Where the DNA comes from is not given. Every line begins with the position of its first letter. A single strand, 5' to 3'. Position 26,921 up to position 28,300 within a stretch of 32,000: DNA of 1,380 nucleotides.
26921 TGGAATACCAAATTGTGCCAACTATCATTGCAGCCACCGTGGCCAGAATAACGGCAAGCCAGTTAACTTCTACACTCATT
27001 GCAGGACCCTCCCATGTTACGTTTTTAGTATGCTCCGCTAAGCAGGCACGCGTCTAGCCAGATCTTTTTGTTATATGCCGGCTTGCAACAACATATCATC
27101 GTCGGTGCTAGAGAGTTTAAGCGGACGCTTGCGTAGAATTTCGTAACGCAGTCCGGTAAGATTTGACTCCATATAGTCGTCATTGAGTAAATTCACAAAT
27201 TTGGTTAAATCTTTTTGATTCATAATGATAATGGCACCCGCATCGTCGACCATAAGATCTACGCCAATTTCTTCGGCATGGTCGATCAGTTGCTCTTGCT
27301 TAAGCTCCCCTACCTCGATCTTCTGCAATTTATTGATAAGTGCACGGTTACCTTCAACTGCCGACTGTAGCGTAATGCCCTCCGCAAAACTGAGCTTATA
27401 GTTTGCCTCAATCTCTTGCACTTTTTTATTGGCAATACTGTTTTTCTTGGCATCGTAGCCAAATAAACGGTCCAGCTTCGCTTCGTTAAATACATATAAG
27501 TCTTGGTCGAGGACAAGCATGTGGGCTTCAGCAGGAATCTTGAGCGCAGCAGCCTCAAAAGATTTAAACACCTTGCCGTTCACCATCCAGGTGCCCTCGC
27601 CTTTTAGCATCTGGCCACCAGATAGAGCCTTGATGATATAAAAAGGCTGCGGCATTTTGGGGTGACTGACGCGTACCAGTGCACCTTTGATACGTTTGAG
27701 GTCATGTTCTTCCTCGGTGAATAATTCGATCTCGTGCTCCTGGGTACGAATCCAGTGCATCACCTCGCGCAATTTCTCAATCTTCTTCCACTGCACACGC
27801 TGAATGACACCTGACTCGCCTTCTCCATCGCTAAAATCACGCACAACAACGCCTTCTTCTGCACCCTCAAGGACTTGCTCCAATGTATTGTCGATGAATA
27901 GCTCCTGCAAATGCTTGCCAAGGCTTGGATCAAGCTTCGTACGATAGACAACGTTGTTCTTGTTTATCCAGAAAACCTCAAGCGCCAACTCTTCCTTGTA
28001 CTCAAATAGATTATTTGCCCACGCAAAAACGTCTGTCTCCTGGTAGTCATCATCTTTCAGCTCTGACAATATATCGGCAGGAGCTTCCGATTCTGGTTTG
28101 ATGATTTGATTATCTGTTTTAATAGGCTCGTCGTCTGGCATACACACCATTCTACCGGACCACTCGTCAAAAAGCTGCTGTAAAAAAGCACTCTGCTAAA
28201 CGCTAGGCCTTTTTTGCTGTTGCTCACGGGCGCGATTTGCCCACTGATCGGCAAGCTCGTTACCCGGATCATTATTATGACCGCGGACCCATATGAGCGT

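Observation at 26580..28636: KwaB/DUF4868-like protein flanked by RNase HI and a 4-TM protein: possible non-canonical Kiwa-like module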

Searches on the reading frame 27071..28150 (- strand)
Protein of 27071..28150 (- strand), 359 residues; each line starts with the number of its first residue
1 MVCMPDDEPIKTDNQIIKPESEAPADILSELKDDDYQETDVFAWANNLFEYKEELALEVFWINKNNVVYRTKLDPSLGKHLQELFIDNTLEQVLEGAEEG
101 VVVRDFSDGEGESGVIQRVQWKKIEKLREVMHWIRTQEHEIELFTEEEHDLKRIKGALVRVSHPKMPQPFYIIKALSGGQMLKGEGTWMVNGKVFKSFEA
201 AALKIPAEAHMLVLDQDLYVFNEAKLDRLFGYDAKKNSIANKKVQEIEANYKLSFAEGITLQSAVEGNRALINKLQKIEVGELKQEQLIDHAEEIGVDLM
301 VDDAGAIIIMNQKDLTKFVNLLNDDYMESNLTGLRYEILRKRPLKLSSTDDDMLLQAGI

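Call 3: search_protein_families(library=pfam, proteins=[window:27071-28150:-], max_evalue=1)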
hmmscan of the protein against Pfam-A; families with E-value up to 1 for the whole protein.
window:27071-28150:- (359 aa): 3 families
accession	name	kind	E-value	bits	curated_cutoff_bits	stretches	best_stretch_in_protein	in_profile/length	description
PF16162.10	KwaB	-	7.2e-15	55.9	26.3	1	189-332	40-186/186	Kiwa protein KwaB-like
PF18688.6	DUF5638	-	0.0044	17.9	39.8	1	224-290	14-82/104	Family of unknown function (DUF5638)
PF00294.29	PfkB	-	0.049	13.4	25.8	1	10-162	77-213/302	pfkB family carbohydrate kinase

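Call 4: search_protein_families(library=padloc, proteins=[window:27071-28150:-], max_evalue=1)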
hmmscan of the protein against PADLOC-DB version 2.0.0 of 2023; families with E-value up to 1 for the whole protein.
window:27071-28150:- (359 aa): 9 families
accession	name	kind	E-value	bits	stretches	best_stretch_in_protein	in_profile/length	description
PDLC00233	KwaB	-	4.8e-18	63.4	1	48-345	13-315/320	DUF4868 domain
PDLC00222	KwaB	-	9.8e-12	42.8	1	62-344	6-291/292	DUF4868 domain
PDLC00230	KwaB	-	3.3e-11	41.2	1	189-342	155-314/322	DUF4868 domain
PDLC00234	KwaB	-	1.1e-08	32.8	1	64-344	12-288/289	DUF4868 domain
PDLC00224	KwaB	-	2.6e-08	32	1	60-330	20-291/302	DUF4868 domain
PDLC00225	KwaB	-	1.9e-07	28.7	1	68-343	15-290/291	DUF4868 domain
PDLC00231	KwaB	-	2.2e-06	25.4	1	63-329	27-293/305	DUF4868 domain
PDLC00223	KwaB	-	2.1e-05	21.8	1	191-336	176-326/339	DUF4868 domain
PDLC00232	KwaB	-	0.00027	18.3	1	53-332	12-308/321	DUF4868 domain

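Call 7: find_homologous_proteins(query=window:27071-28150:-, max_evalue=0.001)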
Query window:27071-28150:- (359 aa): 1821 proteins with E <= 0.001 among 5354 candidates; the best 120 are listed.
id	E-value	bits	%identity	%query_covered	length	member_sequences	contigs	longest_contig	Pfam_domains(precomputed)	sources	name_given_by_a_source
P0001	3.5e-233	791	100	100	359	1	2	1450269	PF16162.11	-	-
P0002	2.9e-230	781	100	99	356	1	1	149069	PF16162.11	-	-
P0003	2.6e-197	673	83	100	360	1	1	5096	PF16162.11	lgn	-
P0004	8.4e-196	668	84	100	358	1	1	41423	PF16162.11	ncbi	-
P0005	2.4e-195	667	85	99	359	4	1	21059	PF16162.11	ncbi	-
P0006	6.1e-187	639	78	100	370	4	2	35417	PF16162.11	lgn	-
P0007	1.4e-183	628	79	99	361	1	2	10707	PF16162.11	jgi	jgi:hypothetical protein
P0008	4.0e-182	623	77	100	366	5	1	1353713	PF16162.11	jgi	jgi:hypothetical protein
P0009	4.1e-181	620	76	100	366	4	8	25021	PF16162.11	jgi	jgi:hypothetical protein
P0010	7.6e-181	619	82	92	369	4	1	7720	PF16162.11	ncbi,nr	ncbi:MAG TPA: Kiwa anti-phage protein KwaB-like domain-containing protein [Verrucomicrobiae bacteriu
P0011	8.1e-181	619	82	92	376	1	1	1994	PF16162.11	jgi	-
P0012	1.0e-180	619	78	99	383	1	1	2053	PF16162.11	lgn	-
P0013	3.1e-180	617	76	100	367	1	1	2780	PF16162.11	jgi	jgi:hypothetical protein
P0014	5.6e-180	616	77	100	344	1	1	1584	PF16162.11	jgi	-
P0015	6.2e-180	616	81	93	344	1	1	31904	PF16162.11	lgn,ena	-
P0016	6.6e-179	613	80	96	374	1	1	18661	PF16162.11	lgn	-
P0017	9.2e-179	612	79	96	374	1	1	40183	PF16162.11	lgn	-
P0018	1.4e-178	612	82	91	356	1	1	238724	PF16162.11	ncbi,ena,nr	ncbi:MAG TPA: Kiwa anti-phage protein KwaB-like domain-containing protein [Candidatus Saccharimonada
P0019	3.2e-178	610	78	97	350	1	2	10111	PF16162.11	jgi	jgi:hypothetical protein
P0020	3.2e-178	610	76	100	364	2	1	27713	PF16162.11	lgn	-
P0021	7.8e-178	609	78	94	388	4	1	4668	PF16162.11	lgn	-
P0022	9.0e-178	609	78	97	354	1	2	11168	PF16162.11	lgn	-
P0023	1.0e-177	609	76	99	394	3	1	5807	PF16162.11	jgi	jgi:hypothetical protein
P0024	1.6e-177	608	79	94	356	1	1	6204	PF16162.11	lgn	-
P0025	2.1e-177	608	80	93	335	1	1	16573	PF16162.11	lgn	-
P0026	2.9e-177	607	80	93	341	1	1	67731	PF16162.11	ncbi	ncbi:MAG TPA: Kiwa anti-phage protein KwaB-like domain-containing protein [Candidatus Saccharimonada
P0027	3.4e-177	607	82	90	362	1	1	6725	PF16162.11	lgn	-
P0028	4.6e-177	607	79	94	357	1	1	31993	PF16162.11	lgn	-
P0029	4.8e-177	607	77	98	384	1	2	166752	PF16162.11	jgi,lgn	jgi:hypothetical protein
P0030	5.8e-177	606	80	94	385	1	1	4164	PF16162.11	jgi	jgi:hypothetical protein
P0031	1.8e-176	605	76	100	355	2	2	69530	PF16162.11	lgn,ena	-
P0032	2.2e-176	604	78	95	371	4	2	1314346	PF16162.11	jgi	jgi:hypothetical protein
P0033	4.6e-176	603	76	99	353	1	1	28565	PF16162.11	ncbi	-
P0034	5.6e-176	603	77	96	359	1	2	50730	PF16162.11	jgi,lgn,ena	-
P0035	7.2e-176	603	76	95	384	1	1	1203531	PF16162.11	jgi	jgi:hypothetical protein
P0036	9.1e-176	602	78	93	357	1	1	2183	PF16162.11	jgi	jgi:hypothetical protein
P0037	2.1e-174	598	77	95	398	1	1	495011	PF16162.11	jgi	jgi:hypothetical protein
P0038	2.2e-174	598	76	99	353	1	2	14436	PF16162.11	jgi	-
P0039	2.4e-174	598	79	93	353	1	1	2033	PF16162.11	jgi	-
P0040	2.8e-174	597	77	95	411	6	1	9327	PF16162.11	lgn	-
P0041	3.4e-174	597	79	93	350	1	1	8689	PF16162.11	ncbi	-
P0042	4.7e-174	597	79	93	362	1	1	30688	PF16162.11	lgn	-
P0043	5.2e-174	597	79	93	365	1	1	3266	PF16162.11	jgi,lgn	jgi:hypothetical protein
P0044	6.0e-174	596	76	99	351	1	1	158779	PF16162.11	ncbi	-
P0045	7.1e-174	596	76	99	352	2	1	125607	PF16162.11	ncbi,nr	ncbi:MAG TPA: Kiwa anti-phage protein KwaB-like domain-containing protein [Candidatus Saccharimonada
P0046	7.1e-174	596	76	98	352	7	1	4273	PF16162.11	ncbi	-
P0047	7.1e-174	596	79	92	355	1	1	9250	PF16162.11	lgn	-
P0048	1.5e-173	595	77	95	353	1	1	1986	PF16162.11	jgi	jgi:hypothetical protein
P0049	1.9e-173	595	77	99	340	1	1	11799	PF16162.11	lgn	-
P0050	2.2e-173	595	73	100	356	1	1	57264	PF16162.11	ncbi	-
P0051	2.7e-173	594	74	99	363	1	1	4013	PF16162.11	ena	-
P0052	5.6e-173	593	78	93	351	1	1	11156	PF16162.11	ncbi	ncbi:MAG TPA: Kiwa anti-phage protein KwaB-like domain-containing protein [Candidatus Saccharimonada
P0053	6.1e-173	593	75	99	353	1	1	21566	PF16162.11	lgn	-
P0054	8.9e-173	592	75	99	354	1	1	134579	PF16162.11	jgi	jgi:hypothetical protein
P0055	9.8e-173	592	76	96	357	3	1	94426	PF16162.11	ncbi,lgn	-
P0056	1.3e-172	592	77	93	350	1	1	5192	PF16162.11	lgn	-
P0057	1.3e-172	592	75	98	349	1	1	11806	PF16162.11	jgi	jgi:hypothetical protein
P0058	1.4e-172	592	76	98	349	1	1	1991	PF16162.11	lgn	-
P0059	2.2e-172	591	74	99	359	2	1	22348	PF16162.11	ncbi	-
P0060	2.6e-172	591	78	94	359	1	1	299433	PF16162.11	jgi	jgi:hypothetical protein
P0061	3.7e-172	590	74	100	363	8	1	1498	PF16162.11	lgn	-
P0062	5.1e-172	590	75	98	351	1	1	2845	PF16162.11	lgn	-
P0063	6.0e-172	590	75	99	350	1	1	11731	PF16162.11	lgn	-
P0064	6.0e-172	590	74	99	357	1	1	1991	PF16162.11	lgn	-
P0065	6.6e-172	590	74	100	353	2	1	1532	PF16162.11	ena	-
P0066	8.7e-172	589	78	95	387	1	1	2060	PF16162.11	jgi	jgi:hypothetical protein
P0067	9.1e-172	589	77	97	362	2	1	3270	PF16162.11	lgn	-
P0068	1.6e-171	588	76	93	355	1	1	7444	PF16162.11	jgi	jgi:hypothetical protein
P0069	2.2e-171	588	78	94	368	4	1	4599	PF16162.11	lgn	-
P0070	2.4e-171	588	77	93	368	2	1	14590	PF16162.11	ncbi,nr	ncbi:MAG TPA: Kiwa anti-phage protein KwaB-like domain-containing protein [Patescibacteria group bac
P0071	5.1e-171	587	74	97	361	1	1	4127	PF16162.11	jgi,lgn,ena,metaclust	metaclust:\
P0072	5.6e-171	587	76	98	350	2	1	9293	PF16162.11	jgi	jgi:hypothetical protein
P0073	9.2e-171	586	78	93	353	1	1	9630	PF16162.11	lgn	-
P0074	1.1e-170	586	75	99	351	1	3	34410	PF16162.11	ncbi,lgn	-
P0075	1.2e-170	585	78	91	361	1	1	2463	PF16162.11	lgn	-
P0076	1.6e-170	585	77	93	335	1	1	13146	PF16162.11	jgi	-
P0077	2.9e-170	584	74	99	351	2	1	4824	PF16162.11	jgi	jgi:hypothetical protein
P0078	4.6e-170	584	74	94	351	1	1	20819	PF16162.11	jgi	jgi:Kiwa KwaB-like protein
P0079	4.8e-170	584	78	96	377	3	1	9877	PF16162.11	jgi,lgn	jgi:hypothetical protein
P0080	9.9e-170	582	77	92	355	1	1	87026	PF16162.11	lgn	-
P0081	1.9e-169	582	78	94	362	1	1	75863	PF16162.11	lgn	-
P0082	2.3e-169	581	73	97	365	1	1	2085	PF16162.11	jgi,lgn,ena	-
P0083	2.6e-169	581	73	97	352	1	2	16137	PF16162.11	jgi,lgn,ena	-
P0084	2.8e-169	581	77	94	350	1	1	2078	PF16162.11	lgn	-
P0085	4.5e-169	580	73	99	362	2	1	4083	PF16162.11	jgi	jgi:hypothetical protein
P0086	7.2e-169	580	74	99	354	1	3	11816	PF16162.11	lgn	-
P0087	1.7e-168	578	77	94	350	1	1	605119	PF16162.11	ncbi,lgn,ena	-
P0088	2.0e-168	578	75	95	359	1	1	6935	PF16162.11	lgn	-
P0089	2.2e-168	578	78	93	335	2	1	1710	PF16162.11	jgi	-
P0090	2.3e-168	578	78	94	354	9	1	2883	PF16162.11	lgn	-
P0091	2.3e-168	578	75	97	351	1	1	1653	PF16162.11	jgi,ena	-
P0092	3.2e-168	578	77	93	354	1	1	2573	PF16162.11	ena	-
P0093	3.2e-168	577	73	99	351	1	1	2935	PF16162.11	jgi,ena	-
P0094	3.5e-168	577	75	98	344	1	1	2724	PF16162.11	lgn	-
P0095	1.7e-167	575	75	98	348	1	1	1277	PF16162.11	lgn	-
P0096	2.9e-167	574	76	93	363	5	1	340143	PF16162.11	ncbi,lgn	ncbi:MAG: Kiwa anti-phage protein KwaB-like domain-containing protein [Candidatus Saccharimonadales 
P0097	3.9e-167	574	74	96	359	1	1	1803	PF16162.11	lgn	-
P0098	1.5e-166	572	78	90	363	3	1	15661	PF16162.11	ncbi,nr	ncbi:MAG TPA: Kiwa anti-phage protein KwaB-like domain-containing protein [Candidatus Saccharimonada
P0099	2.0e-166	572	75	95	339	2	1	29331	PF16162.11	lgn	-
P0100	3.1e-166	571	75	93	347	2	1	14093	PF16162.11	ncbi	-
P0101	3.8e-166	571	73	99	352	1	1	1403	PF16162.11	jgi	jgi:hypothetical protein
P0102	2.3e-165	568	73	99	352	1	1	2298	PF16162.11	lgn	-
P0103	3.2e-164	564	72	99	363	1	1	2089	PF16162.11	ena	-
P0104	4.2e-164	564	73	99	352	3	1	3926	PF16162.11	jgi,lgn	-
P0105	2.6e-163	561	70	99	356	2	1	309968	PF16162.11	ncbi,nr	ncbi:MAG TPA: Kiwa anti-phage protein KwaB-like domain-containing protein [Patescibacteria group bac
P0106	1.3e-162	559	72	99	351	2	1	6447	PF16162.11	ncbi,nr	ncbi:MAG TPA: Kiwa anti-phage protein KwaB-like domain-containing protein [Candidatus Pristimantibac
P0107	1.4e-148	513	70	89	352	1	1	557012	PF16162.11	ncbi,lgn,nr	ncbi:MAG TPA: Kiwa anti-phage protein KwaB-like domain-containing protein [Nevskiaceae bacterium]|nr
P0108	5.0e-147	508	70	92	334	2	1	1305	PF16162.11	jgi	jgi:hypothetical protein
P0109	7.4e-143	494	73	86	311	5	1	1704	PF16162.11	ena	-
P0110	1.4e-139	483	67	88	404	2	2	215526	PF16162.11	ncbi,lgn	-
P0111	2.0e-136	473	65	90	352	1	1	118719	PF16162.11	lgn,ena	-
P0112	6.0e-134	465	67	88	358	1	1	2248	PF16162.11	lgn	-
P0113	6.4e-132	458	61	96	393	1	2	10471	PF16162.11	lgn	-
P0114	8.5e-132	458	63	89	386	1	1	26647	PF16162.11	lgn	-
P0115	1.2e-130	454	63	89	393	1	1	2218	PF16162.11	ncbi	-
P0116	5.6e-130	452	63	91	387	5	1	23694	PF16162.11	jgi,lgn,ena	-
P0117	6.7e-130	452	64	89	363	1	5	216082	PF16162.11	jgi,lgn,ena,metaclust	metaclust:\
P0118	9.6e-130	451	63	89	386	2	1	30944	PF16162.11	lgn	-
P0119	1.3e-129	451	62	89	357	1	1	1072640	PF16162.11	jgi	jgi:hypothetical protein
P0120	1.9e-129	450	59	97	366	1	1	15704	PF16162.11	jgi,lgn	jgi:hypothetical protein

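Call 9: find_related_loci(query=A1, collection=genome_contigs, flank=6000)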
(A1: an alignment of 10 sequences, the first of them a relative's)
Query A1 (356 aa) in genome_contigs; peptide patterns used: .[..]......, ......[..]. (x = any residue, [..] = any of these).
253 stretches matched a pattern; 220 encode a relative of the query (tblastn E <= 1e-3); the best 80 are kept; 80 distinct loci.
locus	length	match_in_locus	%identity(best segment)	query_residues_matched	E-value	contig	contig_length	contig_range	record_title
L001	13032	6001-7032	88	14-356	0e+0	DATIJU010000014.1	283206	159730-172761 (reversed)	MAG TPA_asm: Bacillota bacterium isolate SMAG_U15699 k141_660939, whole genome shotgun sequence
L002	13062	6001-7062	84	1-355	0e+0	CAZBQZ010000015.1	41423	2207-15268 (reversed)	MAG TPA_asm: uncultured Candidatus Saccharibacteria bacterium isolate SRP200132_co1_38 genome assembly, contig: NODE_155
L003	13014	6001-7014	84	14-352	0e+0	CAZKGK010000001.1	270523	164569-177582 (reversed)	MAG TPA_asm: uncultured Candidatus Saccharibacteria bacterium isolate SRP200132_co1_660 genome assembly, contig: NODE_28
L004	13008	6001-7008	81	18-352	0e+0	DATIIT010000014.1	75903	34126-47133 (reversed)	MAG TPA_asm: Candidatus Saccharimonadales bacterium isolate SMAG_U15672 k141_21292, whole genome shotgun sequence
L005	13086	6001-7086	78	1-355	0e+0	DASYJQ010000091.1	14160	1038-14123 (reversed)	MAG TPA_asm: Candidatus Saccharimonadales bacterium isolate SMAG_U4299 k141_1252607, whole genome shotgun sequence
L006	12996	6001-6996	80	16-348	0e+0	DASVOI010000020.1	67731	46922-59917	MAG TPA_asm: Candidatus Saccharimonadales bacterium isolate SMAG_U3149 k141_287198, whole genome shotgun sequence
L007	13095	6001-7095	77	1-356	0e+0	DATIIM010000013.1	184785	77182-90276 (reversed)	MAG TPA_asm: Patescibacteria group bacterium isolate SMAG_U15665 k141_343429, whole genome shotgun sequence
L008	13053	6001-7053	76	1-355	0e+0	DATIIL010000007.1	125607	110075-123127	MAG TPA_asm: Candidatus Saccharimonadales bacterium isolate SMAG_U15664 k141_223963, whole genome shotgun sequence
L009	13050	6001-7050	75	1-351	0e+0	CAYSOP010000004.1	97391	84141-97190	MAG TPA_asm: uncultured Candidatus Saccharibacteria bacterium isolate SRP200132_co1_551 genome assembly, contig: NODE_24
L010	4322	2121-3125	76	12-350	0e+0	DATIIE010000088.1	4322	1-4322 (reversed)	MAG TPA_asm: Candidatus Saccharimonadales bacterium isolate SMAG_U15656 k141_467442, whole genome shotgun sequence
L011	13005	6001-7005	76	4-347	7e-179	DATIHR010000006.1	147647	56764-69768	MAG TPA_asm: Candidatus Saccharimonadales bacterium isolate SMAG_U15643 k141_727882, whole genome shotgun sequence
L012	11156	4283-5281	78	21-354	1e-178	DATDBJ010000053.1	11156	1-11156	MAG TPA_asm: Candidatus Saccharimonadales bacterium isolate SMAG_U119 k141_848596, whole genome shotgun sequence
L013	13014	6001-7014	76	9-347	1e-176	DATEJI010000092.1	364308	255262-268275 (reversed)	MAG TPA_asm: Candidatus Saccharimonadales bacterium isolate SMAG_U8860 k141_1104895, whole genome shotgun sequence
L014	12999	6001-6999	77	21-356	4e-175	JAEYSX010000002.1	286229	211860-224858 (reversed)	MAG: Candidatus Parcubacteria bacterium isolate OH_CBlB_112 k127_2884060, whole genome shotgun sequence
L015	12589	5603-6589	78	20-352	3e-174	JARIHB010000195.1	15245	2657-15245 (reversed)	MAG: Candidatus Saccharibacteria bacterium isolate CullarsAll.DT.04 k141_281082, whole genome shotgun sequence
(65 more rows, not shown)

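Call 13: search_solved_structures(query=A1, max_evalue=1, show_alignments=2)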
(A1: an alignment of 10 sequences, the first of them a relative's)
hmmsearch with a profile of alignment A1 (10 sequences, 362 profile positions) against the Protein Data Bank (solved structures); distinct sequences matched with E-value up to 1: 4.
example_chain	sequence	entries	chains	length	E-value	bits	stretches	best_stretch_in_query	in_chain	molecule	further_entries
9o0i_H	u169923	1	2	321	0.0047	19.2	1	278-354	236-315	Kiwa protein KwaB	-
9mrx_K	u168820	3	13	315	0.012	17.8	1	278-351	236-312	Kiwa protein KwaB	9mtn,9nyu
6hxj_A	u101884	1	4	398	0.76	11.9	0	248-319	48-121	ATP-citrate lyase beta-subunit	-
7ll8_C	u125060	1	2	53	0.76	11.9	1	235-282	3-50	RFX-V1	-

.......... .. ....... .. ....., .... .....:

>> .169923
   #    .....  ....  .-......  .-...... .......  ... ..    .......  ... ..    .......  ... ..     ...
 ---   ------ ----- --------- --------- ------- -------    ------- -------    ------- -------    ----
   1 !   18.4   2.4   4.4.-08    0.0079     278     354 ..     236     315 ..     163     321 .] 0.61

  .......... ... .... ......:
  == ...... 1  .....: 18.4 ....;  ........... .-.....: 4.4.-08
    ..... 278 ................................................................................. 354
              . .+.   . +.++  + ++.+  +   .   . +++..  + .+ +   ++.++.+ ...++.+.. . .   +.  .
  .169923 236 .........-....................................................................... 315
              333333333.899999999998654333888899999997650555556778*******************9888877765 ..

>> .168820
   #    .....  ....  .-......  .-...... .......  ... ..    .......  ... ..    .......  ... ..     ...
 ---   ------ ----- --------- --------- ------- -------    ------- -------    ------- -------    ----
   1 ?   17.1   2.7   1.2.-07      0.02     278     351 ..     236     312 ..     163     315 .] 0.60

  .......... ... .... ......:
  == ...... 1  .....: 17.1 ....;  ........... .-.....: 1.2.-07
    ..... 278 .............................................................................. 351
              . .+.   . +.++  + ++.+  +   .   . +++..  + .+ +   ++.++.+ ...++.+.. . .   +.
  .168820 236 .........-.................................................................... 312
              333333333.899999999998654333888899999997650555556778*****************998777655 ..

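Call 27: search_protein_families(library=pfam, alignment_id=A3, max_evalue=0.001)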
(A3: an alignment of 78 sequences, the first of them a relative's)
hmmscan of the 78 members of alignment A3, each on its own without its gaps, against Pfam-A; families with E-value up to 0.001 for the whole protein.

A. member 1, L001:5474-5899:+ (141 aa): 1 family
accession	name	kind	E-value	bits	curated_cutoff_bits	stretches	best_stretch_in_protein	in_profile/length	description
PF00075.30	RNase_H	-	2.2e-31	109.3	25.8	1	3-132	5-139/141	RNase H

B. families by the number of members that match (of 78 scanned): 40 families (the first 25 are shown)
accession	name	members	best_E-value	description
PF00075.30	RNase_H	13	2.8e-32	RNase H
PF01341.22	Glyco_hydro_6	3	1.8e-62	Glycosyl hydrolases family 6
PF00652.28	Ricin_B_lectin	3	5e-30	Ricin-type beta-trefoil lectin domain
PF02698.23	DUF218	3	8.5e-25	DUF218 domain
PF14200.12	RicinB_lectin_2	3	4.9e-23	Ricin-type beta-trefoil lectin domain-like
PF00293.34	NUDIX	3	1.3e-17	NUDIX domain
PF01936.24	NYN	3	3.9e-13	NYN domain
PF03129.25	HGTP_anticodon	2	6.7e-22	Anticodon binding domain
PF00587.30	tRNA-synt_2b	2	8.8e-16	tRNA synthetase class II core domain (G, H, P, S and T)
PF08922.17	DUF1905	2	4.9e-15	Domain of unknown function (DUF1905)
PF13376.11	OmdA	2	1.1e-13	Bacteriocin-protection, YdeI or OmpD-Associated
PF06146.17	PsiE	2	3.9e-11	Phosphate-starvation-inducible E family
PF01551.29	Peptidase_M23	2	5.4e-11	Peptidase family M23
PF22327.2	Nudt16-like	2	0.00033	U8 snoRNA-decapping enzyme-like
PF00982.27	Glyco_transf_20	1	2.3e-133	Glycosyltransferase family 20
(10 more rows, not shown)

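Call 28: search_protein_families(library=pfam, alignment_id=A4, max_evalue=0.001)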
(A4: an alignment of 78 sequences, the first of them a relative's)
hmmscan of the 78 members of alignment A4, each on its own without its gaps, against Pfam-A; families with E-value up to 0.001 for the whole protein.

A. member 1, L001:7044-7694:+ (216 aa): 1 family
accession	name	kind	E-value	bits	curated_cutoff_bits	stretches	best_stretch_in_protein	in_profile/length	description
PF02698.23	DUF218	-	2.8e-24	86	27.6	1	52-190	2-131/133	DUF218 domain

B. families by the number of members that match (of 78 scanned): 60 families (the first 25 are shown)
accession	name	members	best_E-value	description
PF05970.20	PIF1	18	2.9e-42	PIF1-like helicase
PF13604.12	AAA_30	18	1.6e-20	AAA domain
PF13245.12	AAA_19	18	1.4e-17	AAA domain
PF13401.12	AAA_22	18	1.1e-10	AAA domain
PF21530.3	Pif1_2B_dom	18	1.7e-09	DNA helicase Pif1, 2B domain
PF01443.25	Viral_helicase1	18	5.4e-08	Viral superfamily 1 RNA helicase core domain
PF13191.12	AAA_16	16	6.4e-07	AAA ATPase domain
PF09848.15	SLFN-g3_helicase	13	6.3e-08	Schlafen group 3, DNA/RNA helicase domain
PF00570.28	HRDC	11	1.2e-22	HRDC domain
PF00270.35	DEAD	10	3.3e-06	DEAD/DEAH box helicase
PF07728.20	AAA_5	9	1.5e-05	AAA domain (dynein-related subfamily)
PF13479.12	AAA_24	7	7.2e-05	AAA domain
PF10412.15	TrwB_AAD_bind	7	0.00016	Type IV secretion-system coupling protein DNA-binding domain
PF05127.21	NAT10_TcmA_helicase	6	2.4e-05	RNA cytidine acetyltransferase NAT10/TcmA, helicase domain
PF13173.12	AAA_14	5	0.00018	AAA domain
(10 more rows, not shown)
